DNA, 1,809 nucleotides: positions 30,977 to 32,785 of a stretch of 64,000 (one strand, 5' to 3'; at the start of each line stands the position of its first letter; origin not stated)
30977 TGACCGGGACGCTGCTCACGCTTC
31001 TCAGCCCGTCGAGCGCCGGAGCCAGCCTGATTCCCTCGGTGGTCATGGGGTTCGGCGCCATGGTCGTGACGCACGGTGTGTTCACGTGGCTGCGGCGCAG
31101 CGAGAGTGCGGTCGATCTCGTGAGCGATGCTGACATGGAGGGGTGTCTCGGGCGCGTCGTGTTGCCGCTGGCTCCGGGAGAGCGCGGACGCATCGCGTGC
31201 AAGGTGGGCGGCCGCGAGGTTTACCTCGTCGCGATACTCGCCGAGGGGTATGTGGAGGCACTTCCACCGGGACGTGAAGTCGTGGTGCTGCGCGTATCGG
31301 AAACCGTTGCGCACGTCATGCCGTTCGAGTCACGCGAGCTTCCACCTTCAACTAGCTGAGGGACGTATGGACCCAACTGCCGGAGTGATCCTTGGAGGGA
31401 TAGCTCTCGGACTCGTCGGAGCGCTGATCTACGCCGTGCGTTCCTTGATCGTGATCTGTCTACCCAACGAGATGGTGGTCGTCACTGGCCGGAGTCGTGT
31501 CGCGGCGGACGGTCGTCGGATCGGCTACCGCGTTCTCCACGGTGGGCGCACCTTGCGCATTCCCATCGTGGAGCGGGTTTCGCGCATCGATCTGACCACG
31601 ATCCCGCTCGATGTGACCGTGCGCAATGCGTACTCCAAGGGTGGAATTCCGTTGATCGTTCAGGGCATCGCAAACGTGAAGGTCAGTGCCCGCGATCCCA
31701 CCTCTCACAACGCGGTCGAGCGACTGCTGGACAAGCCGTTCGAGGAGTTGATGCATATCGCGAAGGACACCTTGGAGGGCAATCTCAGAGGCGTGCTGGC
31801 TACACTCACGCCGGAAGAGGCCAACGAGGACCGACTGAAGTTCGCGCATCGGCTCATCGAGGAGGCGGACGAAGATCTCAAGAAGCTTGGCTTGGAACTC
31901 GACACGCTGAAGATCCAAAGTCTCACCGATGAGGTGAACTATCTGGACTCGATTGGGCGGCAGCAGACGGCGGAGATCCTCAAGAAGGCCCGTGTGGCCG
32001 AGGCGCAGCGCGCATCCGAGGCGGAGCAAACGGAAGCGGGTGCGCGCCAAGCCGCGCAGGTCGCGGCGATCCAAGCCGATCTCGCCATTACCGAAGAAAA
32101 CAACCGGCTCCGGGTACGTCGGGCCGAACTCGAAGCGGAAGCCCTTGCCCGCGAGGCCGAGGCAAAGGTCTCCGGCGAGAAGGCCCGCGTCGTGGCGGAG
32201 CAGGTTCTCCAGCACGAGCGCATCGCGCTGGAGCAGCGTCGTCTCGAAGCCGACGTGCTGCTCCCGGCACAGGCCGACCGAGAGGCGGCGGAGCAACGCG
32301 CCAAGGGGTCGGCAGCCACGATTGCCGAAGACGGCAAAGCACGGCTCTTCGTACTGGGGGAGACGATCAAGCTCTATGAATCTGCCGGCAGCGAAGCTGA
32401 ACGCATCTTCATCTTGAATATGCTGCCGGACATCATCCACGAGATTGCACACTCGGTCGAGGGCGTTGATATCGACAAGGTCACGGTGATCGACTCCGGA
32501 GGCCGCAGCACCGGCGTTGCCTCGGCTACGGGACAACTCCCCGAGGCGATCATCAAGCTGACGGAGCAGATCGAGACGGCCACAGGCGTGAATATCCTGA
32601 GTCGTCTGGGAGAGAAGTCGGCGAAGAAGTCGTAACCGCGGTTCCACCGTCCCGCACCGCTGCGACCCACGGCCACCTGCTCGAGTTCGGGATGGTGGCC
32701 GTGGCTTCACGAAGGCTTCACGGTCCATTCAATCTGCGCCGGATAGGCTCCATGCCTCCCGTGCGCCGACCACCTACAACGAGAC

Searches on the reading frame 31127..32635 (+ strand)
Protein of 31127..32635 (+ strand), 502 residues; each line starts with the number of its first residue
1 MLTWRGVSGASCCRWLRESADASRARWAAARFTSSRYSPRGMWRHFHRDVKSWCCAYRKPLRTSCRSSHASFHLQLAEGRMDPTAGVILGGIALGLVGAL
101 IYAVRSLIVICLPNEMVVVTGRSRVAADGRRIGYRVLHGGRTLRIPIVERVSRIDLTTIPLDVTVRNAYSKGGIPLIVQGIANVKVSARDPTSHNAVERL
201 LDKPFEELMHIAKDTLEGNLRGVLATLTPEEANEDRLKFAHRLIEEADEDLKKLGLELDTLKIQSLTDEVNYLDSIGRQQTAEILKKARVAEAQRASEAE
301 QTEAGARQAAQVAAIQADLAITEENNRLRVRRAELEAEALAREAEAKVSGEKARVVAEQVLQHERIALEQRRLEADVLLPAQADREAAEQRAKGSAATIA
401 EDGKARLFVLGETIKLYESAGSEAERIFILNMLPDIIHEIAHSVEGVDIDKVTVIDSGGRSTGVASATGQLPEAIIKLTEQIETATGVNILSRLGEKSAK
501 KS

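Call 76: search_protein_families(library=pfam, proteins=[window:31127-32635:+], max_evalue=0.00001)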
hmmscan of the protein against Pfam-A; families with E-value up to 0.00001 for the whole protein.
window:31127-32635:+ (502 aa): 1 family
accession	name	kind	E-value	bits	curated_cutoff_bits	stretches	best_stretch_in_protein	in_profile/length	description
PF01145.31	Band_7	-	3.1e-23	83.2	23.6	1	113-294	5-173/176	SPFH domain / Band 7 family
